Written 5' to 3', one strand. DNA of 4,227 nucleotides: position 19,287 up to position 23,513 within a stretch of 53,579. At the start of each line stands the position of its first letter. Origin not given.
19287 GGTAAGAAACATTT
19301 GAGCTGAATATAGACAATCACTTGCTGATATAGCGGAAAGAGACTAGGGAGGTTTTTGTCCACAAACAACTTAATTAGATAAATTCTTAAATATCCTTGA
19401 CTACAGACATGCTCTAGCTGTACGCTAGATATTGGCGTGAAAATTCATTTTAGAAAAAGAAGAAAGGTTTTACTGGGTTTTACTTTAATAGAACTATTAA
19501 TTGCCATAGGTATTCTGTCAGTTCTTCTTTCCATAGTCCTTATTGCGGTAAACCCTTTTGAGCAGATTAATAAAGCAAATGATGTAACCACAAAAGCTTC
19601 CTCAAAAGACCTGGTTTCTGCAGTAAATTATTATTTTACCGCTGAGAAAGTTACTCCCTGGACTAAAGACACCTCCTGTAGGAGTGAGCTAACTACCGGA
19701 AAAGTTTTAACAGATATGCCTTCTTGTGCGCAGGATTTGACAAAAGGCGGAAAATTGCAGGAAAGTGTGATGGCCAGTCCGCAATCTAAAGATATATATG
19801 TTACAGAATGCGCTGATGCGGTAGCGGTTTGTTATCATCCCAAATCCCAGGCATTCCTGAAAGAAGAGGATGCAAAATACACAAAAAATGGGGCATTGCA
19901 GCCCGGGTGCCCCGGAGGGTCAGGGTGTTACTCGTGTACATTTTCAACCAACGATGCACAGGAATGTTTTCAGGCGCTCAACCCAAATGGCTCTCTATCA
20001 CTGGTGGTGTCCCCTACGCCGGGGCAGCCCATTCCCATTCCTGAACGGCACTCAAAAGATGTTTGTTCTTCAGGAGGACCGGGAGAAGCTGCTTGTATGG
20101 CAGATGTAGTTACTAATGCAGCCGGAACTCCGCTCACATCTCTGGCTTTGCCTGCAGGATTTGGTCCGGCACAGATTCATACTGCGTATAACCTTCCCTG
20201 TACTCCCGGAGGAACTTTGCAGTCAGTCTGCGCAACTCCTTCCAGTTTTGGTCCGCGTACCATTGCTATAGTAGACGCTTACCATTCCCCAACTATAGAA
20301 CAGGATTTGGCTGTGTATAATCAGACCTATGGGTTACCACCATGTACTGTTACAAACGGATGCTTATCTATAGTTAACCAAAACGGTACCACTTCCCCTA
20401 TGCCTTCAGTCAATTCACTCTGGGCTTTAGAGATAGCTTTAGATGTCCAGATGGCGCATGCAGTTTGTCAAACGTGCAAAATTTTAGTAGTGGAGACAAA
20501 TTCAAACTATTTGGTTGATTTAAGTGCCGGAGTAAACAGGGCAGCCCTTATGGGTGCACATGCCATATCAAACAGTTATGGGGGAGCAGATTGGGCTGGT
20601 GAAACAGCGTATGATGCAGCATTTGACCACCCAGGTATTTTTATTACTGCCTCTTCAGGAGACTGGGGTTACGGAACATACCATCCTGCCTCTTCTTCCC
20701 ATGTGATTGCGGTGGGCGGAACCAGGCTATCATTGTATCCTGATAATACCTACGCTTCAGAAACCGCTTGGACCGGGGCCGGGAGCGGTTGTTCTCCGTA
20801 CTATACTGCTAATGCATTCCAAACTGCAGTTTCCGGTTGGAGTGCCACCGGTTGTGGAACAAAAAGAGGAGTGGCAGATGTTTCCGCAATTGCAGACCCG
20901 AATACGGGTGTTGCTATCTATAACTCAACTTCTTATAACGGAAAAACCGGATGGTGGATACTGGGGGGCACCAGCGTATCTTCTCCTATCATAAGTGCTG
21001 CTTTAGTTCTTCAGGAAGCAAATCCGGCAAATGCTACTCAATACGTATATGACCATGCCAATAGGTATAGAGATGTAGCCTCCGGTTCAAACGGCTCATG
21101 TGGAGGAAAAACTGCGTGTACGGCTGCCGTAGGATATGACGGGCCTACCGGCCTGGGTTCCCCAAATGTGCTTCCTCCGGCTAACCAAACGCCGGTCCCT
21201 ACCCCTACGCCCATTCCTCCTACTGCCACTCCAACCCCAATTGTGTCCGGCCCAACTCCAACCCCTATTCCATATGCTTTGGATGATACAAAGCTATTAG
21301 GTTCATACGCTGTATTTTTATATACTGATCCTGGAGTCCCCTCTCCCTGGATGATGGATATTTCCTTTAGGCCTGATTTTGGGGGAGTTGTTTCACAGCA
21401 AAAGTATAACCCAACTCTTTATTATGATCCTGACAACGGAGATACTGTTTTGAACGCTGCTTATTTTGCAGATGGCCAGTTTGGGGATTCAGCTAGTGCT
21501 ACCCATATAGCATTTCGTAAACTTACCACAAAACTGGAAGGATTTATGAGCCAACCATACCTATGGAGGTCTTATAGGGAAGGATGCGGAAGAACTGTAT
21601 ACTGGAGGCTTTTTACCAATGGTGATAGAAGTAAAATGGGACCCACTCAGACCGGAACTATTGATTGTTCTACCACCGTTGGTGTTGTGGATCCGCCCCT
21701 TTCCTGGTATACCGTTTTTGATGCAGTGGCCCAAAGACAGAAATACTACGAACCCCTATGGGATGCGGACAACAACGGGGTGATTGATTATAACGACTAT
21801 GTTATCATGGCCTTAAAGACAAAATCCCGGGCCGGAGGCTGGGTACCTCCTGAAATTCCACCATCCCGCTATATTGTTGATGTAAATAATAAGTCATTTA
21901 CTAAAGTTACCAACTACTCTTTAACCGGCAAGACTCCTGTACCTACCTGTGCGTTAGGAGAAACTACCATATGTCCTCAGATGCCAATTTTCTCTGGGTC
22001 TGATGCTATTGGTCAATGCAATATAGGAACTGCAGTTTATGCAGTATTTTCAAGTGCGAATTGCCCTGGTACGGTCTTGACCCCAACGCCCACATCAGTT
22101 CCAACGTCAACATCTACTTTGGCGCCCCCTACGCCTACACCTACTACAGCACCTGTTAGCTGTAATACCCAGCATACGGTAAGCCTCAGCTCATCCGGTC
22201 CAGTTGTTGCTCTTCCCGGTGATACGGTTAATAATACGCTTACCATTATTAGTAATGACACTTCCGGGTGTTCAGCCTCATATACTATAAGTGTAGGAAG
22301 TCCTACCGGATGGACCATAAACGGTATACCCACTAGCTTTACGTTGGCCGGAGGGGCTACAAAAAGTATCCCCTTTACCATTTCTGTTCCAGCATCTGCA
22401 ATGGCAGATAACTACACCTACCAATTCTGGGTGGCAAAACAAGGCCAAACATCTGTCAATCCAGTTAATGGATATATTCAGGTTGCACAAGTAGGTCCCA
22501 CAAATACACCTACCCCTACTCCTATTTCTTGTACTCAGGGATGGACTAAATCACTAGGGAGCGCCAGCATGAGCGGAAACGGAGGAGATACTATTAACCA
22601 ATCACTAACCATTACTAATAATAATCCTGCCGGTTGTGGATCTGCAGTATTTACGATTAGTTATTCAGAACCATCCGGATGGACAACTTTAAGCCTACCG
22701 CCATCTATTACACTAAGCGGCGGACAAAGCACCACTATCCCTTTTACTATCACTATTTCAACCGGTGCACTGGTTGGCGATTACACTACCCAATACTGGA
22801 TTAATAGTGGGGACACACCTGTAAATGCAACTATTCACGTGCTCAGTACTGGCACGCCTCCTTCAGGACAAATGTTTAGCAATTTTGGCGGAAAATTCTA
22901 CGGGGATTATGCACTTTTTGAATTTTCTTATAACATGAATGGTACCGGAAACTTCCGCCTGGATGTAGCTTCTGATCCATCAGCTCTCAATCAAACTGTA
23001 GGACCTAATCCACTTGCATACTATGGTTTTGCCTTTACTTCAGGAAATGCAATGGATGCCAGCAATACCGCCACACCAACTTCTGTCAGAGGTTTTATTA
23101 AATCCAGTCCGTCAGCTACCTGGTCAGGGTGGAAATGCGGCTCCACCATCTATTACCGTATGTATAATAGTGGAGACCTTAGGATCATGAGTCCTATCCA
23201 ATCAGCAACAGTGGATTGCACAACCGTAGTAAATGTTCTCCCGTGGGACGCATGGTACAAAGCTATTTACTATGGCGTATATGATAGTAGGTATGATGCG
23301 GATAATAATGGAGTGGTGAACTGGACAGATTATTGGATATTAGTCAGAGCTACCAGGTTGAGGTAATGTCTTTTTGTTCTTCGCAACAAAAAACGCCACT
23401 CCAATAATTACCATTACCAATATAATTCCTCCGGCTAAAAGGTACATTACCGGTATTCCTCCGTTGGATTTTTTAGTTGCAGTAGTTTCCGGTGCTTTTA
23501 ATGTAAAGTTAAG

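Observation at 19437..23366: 1309-aa type IV pilin-like protein fused to a sedolisin protease and adhesion-type modules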

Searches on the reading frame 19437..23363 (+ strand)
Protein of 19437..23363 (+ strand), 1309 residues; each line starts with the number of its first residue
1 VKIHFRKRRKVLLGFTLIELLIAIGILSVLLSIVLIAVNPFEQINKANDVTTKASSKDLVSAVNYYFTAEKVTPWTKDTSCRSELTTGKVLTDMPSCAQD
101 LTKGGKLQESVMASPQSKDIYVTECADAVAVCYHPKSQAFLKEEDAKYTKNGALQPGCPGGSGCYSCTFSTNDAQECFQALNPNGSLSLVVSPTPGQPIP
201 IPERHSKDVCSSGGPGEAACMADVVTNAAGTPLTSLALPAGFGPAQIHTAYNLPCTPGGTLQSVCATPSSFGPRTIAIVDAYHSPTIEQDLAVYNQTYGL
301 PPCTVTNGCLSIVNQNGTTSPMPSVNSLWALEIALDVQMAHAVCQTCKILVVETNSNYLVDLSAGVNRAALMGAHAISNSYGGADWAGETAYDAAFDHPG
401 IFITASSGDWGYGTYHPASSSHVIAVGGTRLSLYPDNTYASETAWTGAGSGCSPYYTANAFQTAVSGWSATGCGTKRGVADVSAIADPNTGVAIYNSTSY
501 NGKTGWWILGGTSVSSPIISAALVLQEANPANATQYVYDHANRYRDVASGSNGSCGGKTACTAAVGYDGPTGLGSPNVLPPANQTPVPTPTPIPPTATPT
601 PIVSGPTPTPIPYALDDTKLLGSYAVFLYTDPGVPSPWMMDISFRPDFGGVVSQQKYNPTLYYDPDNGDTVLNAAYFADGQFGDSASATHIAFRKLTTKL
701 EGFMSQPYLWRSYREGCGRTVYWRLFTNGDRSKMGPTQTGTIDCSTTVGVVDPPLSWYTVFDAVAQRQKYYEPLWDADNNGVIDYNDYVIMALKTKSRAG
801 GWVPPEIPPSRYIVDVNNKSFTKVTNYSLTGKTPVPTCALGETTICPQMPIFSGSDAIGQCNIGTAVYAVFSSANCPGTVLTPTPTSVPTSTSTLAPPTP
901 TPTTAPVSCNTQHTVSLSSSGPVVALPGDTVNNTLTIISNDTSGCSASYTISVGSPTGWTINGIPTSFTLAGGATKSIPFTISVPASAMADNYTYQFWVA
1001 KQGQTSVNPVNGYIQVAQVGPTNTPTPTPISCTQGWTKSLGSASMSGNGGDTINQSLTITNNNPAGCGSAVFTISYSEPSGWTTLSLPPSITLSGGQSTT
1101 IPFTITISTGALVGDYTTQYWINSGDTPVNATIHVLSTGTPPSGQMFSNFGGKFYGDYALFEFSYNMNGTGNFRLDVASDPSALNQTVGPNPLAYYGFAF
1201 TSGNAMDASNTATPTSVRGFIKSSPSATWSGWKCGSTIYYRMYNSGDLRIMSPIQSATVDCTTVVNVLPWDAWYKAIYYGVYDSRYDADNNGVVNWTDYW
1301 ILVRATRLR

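Call 3: search_protein_families(library=pfam, proteins=[window:19437-23363:+], max_evalue=1)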
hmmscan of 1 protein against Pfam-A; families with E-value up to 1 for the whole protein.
window:19437-23363:+ (1309 aa): 7 families
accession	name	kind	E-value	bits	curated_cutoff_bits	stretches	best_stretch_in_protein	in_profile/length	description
PF10633.15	NPCBM_assoc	-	6.4e-09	36.3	24.4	2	927-994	3-70/78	NPCBM-associated, NEW3 domain of alpha-galactosidase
PF07963.17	N_methyl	-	0.00013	21.9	21.2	1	14-35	6-27/27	Prokaryotic N-terminal methylation motif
PF11614.14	FixG_C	-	0.0037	17.9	25.6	1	946-1003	46-106/119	IG-like fold at C-terminal of FixG, putative oxidoreductase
PF23619.1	Ig_VWA7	-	0.01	16.5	27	1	922-991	9-75/104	VWA7 Ig-like domain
PF00036.39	EF-hand_1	-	0.026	14.5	25.4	0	775-791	9-25/29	EF hand domain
PF12448.13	Milton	-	0.098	13.2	22.3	1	93-164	11-80/173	Kinesin associated protein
PF13499.12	EF-hand_7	-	0.36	11.6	30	0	775-791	49-65/67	EF-hand domain pair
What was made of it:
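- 19437..19550 (+): Class III (prepilin) signal. It has a 14-residue basic leader ending in Gly14, Phe+1, Glu+5 and the hydrophobic alpha-1N. Predicted PilD cleavage is between Gly14 and Phe15. Pfam N_methyl 21.9 bits vs cut-off 21.2 (call 3).
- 22149..22496 (+): NEW3/NPCBM_assoc beta-sandwich repeat 1 (residues 905-1020). Pfam PF10633, 36.3 bits vs cut-off 24.4 (call 3).
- On Dockerin: EF-hand_1 scores 14.5 bits vs a 25.4 cut-off (call 3).
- On NEW3 / NPCBM_assoc beta-sandwich: 36.3 bits vs 24.4, two stretches (call 3).
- Checked: Prepilin signal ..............|FTLIELL...: Pfam N_methyl scores 21.9 bits (cut-off 21.2) at residues 14-35 (call 3). NEW3/NPCBM_assoc is confirmed: 36.3 bits against a cut-off of 24.4, two stretches (call 3).
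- The N_methyl score is marginal (21.9 vs 21.2, call 3).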

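Call 4: search_protein_families(library=ncbifam, proteins=[window:19437-23363:+], max_evalue=1)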
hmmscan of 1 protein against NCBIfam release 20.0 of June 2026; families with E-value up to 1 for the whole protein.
window:19437-23363:+ (1309 aa): 13 families
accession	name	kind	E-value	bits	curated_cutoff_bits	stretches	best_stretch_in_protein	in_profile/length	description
TIGR02532.1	IV_pilin_GFxxxE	domain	0.00026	20.7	16.3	1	14-35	3-24/24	prepilin-type N-terminal cleavage/methylation domain-containing protein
NF040999.1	pilin_ComGC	equivalog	0.0017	18.5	75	1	14-73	3-60/84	competence type IV pilus major pilin ComGC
TIGR01710.1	typeII_sec_gspG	equivalog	0.0031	17.5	88.85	1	14-66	2-52/134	type II secretion system major pseudopilin GspG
NF041013.1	T4P_ComGE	equivalog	0.0032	17.5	49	1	13-40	4-31/83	competence type IV pilus minor pilin ComGE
TIGR01708.2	typeII_sec_gspH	equivalog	0.0078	16.2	80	1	14-46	3-35/169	type II secretion system minor pseudopilin GspH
TIGR01711.1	gspJ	equivalog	0.012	15.4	64.85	1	14-55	2-40/192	type II secretion system minor pseudopilin GspJ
NF007862.0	PRK10574.1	equivalog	0.02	15.1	138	1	14-39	6-31/145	prepilin peptidase-dependent pilin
TIGR02596.1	TIGR02596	subfamily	0.038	14.1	70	1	15-45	1-31/196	Verru_Chthon cassette protein D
TIGR02599.1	TIGR02599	subfamily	0.047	12.9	256.5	1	14-37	1-24/361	Verru_Chthon cassette protein C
NF041002.1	pilin_ComGF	equivalog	0.071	13.3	80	1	14-47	3-36/139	competence type IV pilus minor pilin ComGF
TIGR01707.1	gspI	equivalog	0.094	13.2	44.35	1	14-39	1-26/101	type II secretion system minor pseudopilin GspI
NF040982.1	ComGD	equivalog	0.11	12.9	70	1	14-46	3-36/139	competence type IV pilus minor pilin ComGD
NF041775.1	typeIV_PilA_Myxo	equivalog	0.12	12.4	400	1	14-68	12-64/214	type IV pilin protein PilA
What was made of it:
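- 19437..19550 (+): TIGR02532 20.7 bits vs 16.3 (call 4).
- On Type IV pilin / class III signal peptide protein: TIGR02532 scores 20.7 vs 16.3 (calls 3, 4).
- Checked: NCBIfam TIGR02532 IV_pilin_GFxxxE scores 20.7 bits (cut-off 16.3) (call 4).
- N_methyl and TIGR02532 score above their cut-offs (calls 3, 4). Two independent curated models pass their cut-offs (calls 3, 4).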

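Call 80: search_protein_families(library=phrogs, proteins=[window:19437-23363:+], max_evalue=0.01)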
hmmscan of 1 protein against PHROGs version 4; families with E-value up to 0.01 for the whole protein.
window:19437-23363:+ (1309 aa): 1 family
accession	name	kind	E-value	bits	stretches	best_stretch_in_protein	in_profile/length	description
phrog_13280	-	unknown function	0.0081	17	0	14-54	5-42/67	-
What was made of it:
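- Tried and rejected: PHROGs (phage origin) gave nothing (call 80).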

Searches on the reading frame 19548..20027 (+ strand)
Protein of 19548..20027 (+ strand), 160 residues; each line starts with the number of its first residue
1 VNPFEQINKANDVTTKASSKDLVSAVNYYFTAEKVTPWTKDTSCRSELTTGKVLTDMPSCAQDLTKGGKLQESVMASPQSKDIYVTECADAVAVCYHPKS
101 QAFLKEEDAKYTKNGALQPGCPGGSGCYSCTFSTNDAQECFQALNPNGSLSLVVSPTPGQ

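Call 39: find_related_loci(query=A2, collection=genome_contigs, flank=10000)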
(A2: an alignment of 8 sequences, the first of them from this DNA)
Query A2 (160 aa) in genome_contigs; peptide patterns used: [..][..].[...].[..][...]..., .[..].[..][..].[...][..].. (x = any residue, [..] = any of these).
13 stretches matched a pattern; 5 encode a relative of the query (tblastn E <= 1e-3); 5 distinct loci.
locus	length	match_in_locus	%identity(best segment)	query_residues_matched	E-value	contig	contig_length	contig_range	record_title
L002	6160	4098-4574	54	1-159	8e-61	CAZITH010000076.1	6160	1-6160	MAG TPA_asm: uncultured Gammaproteobacteria bacterium isolate SRP135725_co1_94 genome assembly, contig: NODE_19407_lengt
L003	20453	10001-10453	50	1-151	2e-55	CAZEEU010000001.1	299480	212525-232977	MAG TPA_asm: uncultured Gammaproteobacteria bacterium isolate SRP286056_co1_676 genome assembly, contig: NODE_11_length_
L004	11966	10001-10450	50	1-150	4e-53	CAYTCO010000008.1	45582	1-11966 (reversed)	MAG TPA_asm: uncultured Gammaproteobacteria bacterium isolate SRP286056_co1_355 genome assembly, contig: NODE_798_length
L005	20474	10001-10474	49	1-158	2e-52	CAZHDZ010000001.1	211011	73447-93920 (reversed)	MAG TPA_asm: uncultured Gammaproteobacteria bacterium isolate SRP286056_co1_222 genome assembly, contig: NODE_27_length_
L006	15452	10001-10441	49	1-147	1e-51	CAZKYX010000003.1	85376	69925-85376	MAG TPA_asm: uncultured Gammaproteobacteria bacterium isolate SRP286056_co1_17 genome assembly, contig: NODE_219_length_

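Call 91: find_related_loci(query=A2, collection=metagenome_contigs, flank=6000)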
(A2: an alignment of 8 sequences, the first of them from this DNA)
Query A2 (160 aa) in metagenome_contigs; peptide patterns used: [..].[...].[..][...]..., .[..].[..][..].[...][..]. (x = any residue, [..] = any of these).
82 stretches matched a pattern; 3 encode a relative of the query (tblastn E <= 1e-3); 3 distinct loci.
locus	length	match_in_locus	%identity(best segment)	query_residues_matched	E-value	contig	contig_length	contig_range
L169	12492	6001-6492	60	1-160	5e-67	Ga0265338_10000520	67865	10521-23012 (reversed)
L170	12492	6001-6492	58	1-160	1e-62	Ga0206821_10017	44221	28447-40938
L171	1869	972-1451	48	1-160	2e-56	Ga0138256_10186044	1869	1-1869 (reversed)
